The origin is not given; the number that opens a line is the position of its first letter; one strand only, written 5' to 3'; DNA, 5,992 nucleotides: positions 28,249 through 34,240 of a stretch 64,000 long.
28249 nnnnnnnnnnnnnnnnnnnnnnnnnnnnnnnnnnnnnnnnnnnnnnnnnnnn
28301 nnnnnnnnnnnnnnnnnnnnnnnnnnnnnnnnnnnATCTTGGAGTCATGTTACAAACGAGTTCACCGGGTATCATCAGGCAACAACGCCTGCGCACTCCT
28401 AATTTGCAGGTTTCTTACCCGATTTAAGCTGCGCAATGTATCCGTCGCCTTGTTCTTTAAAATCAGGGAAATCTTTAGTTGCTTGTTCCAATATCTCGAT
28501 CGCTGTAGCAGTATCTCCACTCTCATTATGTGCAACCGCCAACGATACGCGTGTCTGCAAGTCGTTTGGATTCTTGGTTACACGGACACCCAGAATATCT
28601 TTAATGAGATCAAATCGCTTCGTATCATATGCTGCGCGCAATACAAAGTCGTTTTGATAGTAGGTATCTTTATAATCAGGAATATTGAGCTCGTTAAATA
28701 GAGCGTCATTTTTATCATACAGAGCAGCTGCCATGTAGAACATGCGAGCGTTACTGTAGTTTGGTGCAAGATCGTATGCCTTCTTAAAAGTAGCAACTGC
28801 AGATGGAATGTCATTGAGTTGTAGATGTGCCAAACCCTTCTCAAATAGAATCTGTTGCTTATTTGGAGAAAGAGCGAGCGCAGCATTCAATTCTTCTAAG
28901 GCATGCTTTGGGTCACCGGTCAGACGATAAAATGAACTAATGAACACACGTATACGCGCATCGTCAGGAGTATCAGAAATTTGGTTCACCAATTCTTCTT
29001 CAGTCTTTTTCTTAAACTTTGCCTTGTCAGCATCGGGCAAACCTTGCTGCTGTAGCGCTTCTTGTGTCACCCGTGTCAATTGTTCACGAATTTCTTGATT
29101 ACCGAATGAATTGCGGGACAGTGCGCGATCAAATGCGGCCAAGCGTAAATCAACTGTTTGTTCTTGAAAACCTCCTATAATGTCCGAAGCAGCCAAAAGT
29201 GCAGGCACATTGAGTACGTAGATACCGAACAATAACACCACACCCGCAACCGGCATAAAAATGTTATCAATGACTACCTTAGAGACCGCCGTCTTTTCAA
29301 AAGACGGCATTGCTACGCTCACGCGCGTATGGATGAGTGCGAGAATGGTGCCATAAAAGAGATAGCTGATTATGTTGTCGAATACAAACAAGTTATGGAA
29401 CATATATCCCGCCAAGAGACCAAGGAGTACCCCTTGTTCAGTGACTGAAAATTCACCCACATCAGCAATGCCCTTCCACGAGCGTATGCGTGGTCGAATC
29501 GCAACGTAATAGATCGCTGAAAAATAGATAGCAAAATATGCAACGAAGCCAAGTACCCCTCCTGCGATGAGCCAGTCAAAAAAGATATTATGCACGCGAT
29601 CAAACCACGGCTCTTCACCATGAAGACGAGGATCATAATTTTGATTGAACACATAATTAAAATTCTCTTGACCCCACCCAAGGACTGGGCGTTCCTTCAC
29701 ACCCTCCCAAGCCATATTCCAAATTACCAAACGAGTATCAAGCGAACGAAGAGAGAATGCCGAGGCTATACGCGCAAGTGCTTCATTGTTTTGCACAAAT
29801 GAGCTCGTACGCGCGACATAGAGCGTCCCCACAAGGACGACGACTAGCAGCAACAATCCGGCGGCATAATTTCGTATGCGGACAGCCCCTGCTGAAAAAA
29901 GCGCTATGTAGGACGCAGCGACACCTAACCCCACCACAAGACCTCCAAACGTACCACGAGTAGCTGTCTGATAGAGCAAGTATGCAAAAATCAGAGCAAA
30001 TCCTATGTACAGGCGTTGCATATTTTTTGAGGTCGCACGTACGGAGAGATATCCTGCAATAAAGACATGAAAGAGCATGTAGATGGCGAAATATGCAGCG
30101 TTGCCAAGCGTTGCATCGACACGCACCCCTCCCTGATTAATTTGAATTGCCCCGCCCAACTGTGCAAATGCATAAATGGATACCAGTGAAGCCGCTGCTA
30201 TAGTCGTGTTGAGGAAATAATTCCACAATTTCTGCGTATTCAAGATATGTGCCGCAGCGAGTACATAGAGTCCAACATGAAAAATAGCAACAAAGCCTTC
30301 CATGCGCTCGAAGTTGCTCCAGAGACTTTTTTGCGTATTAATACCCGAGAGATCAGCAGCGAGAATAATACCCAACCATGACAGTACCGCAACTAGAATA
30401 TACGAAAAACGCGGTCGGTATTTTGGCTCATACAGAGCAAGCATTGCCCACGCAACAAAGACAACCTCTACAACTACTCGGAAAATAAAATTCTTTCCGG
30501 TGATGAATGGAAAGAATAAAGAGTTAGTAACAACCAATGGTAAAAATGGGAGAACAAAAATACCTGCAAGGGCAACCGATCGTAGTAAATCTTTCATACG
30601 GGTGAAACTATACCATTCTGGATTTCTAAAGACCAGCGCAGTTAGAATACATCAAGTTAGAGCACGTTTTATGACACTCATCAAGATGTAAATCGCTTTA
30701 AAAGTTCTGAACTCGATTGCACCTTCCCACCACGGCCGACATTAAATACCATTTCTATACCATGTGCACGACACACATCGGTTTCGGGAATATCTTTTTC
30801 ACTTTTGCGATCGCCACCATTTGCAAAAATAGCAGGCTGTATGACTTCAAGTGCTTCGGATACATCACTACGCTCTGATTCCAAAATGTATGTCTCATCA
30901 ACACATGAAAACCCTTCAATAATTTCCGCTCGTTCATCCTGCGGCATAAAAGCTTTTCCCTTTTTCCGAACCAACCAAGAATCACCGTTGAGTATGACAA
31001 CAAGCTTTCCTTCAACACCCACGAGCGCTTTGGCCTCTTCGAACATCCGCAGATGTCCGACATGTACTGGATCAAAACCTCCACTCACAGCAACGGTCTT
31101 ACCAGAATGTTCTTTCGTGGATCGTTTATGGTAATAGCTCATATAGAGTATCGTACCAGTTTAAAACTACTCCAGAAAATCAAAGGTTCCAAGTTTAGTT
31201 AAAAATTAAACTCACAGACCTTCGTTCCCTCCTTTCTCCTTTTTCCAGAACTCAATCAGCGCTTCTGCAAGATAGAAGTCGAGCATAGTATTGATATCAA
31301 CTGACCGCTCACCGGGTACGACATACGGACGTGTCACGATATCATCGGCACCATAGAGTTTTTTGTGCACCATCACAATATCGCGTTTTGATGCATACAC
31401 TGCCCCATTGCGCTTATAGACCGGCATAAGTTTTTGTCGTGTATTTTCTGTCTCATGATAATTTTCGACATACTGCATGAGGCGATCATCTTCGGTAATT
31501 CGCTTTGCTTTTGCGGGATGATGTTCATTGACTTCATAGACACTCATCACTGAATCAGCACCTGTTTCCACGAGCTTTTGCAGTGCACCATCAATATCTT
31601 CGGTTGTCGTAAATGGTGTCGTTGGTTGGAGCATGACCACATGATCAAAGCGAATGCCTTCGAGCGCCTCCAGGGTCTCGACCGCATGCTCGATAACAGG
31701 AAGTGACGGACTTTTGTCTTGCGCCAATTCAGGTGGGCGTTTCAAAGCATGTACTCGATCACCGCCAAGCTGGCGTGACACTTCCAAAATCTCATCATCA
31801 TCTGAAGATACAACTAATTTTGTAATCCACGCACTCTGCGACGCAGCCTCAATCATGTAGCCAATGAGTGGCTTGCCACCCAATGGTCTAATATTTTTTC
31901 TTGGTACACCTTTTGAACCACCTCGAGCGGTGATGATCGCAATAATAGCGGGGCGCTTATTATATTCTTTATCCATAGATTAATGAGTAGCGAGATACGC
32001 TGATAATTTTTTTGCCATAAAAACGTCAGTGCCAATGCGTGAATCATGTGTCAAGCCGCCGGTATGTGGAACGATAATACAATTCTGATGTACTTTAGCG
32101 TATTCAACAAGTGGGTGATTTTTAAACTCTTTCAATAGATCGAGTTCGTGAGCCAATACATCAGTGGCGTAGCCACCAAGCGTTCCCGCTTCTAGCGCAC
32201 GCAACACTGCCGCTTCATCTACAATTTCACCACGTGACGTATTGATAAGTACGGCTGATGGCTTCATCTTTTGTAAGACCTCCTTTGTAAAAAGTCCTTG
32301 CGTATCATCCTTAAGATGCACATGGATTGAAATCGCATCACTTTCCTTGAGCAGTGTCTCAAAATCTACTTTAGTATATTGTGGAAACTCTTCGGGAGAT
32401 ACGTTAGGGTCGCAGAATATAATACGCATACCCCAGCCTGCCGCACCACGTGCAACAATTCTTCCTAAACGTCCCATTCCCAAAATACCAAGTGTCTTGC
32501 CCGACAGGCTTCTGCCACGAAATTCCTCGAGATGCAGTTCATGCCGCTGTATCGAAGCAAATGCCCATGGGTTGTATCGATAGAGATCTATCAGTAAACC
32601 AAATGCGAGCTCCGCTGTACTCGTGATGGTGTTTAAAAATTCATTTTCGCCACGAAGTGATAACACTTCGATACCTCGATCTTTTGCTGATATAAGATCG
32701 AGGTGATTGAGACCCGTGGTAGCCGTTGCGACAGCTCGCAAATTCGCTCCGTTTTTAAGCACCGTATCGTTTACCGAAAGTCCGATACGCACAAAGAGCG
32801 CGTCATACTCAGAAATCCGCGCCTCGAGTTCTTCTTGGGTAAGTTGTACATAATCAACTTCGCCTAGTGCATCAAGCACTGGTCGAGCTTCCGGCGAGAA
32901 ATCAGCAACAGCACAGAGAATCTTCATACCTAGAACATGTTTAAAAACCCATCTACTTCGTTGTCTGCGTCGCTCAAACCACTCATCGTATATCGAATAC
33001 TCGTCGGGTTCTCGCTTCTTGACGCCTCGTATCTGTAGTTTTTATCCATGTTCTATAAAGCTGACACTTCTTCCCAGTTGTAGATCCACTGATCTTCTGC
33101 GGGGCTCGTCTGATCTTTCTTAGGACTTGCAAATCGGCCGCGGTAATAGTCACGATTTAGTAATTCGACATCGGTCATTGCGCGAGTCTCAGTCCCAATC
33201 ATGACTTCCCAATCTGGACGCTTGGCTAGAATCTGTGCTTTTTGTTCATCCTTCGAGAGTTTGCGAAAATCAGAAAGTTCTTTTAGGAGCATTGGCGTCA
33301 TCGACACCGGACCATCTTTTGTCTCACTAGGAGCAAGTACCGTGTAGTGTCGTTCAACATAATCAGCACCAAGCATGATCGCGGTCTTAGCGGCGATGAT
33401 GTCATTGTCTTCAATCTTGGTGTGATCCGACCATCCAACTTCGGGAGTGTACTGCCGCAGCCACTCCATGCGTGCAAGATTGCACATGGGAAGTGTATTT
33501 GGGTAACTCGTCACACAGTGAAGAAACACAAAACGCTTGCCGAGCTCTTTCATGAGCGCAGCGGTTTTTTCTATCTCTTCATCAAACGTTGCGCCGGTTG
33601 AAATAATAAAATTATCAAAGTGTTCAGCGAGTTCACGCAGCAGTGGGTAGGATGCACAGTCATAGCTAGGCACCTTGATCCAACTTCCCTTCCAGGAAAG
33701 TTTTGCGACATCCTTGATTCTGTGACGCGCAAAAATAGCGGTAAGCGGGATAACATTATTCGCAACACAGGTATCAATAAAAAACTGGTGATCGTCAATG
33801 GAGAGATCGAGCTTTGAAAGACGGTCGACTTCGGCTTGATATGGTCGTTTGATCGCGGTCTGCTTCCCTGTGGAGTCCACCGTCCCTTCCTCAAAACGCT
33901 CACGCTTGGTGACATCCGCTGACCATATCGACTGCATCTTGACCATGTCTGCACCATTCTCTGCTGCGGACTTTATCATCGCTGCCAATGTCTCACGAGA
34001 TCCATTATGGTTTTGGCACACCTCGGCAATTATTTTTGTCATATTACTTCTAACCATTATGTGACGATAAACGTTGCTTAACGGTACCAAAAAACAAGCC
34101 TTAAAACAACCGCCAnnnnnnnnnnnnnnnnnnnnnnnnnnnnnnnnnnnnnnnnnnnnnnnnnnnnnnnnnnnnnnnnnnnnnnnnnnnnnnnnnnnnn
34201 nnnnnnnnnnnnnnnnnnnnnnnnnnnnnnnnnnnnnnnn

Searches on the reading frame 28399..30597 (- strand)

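Call 26: search_protein_families(library=pfam, proteins=[window:28399-30597:-], max_evalue=0.0001)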
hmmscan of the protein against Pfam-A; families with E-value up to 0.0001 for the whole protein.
window:28399-30597:- (732 aa): 13 families
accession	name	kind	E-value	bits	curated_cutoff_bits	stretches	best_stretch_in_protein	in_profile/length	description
PF04932.20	Wzy_C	-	3.6e-19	69.5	31.7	1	200-355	2-149/149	O-Antigen ligase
PF13428.12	TPR_14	-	5.2e-11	42.5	23.5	0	683-713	4-34/44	Tetratricopeptide repeat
PF13181.12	TPR_8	-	2.1e-10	40.4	25.7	0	582-614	2-34/34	Tetratricopeptide repeat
PF13432.12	TPR_16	-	2.7e-09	37.7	32.7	1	561-614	11-64/65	Tetratricopeptide repeat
PF07719.23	TPR_2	-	1e-08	35.1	27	0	583-614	3-34/34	Tetratricopeptide repeat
PF14559.12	TPR_19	-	1.2e-08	35.5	25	0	561-617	5-61/68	Tetratricopeptide repeat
PF13424.12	TPR_12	-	4.8e-08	33.5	30.1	0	547-612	3-76/77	Tetratricopeptide repeat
PF23914.1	TPR_CcmH_CycH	-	1.7e-07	31.7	42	0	590-630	59-99/158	Cytochrome c-type biogenesis protein H TPR domain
PF00515.34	TPR_1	-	2.3e-06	27.6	27.8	0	583-614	3-34/34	Tetratricopeptide repeat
PF13371.12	TPR_9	-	1e-05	25.9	35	0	562-618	10-66/73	Tetratricopeptide repeat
PF13174.12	TPR_6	-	2.3e-05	25.2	26.3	0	686-712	6-32/33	Tetratricopeptide repeat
PF13414.12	TPR_11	-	3.2e-05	24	26.8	0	560-594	7-41/42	TPR repeat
PF14561.12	TPR_20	-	7e-05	23.5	25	0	672-704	14-46/90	Tetratricopeptide repeat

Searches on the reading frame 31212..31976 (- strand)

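Call 26: search_protein_families(library=pfam, proteins=[window:31212-31976:-], max_evalue=0.0001)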
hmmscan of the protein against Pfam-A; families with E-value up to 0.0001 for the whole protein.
window:31212-31976:- (254 aa): 2 families
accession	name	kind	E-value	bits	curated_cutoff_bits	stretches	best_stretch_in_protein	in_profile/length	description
PF02348.25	CTP_transf_3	-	3.8e-25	89.4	22.6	1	12-206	1-178/217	Cytidylyltransferase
PF12804.13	NTP_transf_3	-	1.4e-05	25.8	27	1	26-159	15-135/160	MobA-like NTP transferase domain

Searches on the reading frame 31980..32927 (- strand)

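Call 26: search_protein_families(library=pfam, proteins=[window:31980-32927:-], max_evalue=0.0001)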
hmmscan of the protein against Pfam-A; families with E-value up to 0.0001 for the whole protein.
window:31980-32927:- (315 aa): 2 families
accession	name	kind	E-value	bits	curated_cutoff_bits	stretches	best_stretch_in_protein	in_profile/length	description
PF02826.25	2-Hacid_dh_C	-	8.5e-48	162.5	25.1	1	110-290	2-178/178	D-isomer specific 2-hydroxyacid dehydrogenase, NAD binding domain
PF00389.36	2-Hacid_dh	-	5.4e-14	52.5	24.6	1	10-222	7-113/134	D-isomer specific 2-hydroxyacid dehydrogenase, catalytic domain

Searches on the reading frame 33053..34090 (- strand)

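Call 26: search_protein_families(library=pfam, proteins=[window:33053-34090:-], max_evalue=0.0001)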
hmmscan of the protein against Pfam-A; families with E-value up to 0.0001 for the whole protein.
window:33053-34090:- (345 aa): 1 family
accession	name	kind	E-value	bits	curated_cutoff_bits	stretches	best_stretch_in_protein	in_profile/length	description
PF03102.20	NeuB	-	1.8e-41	142.6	22.1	1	38-273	1-226/241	NeuB family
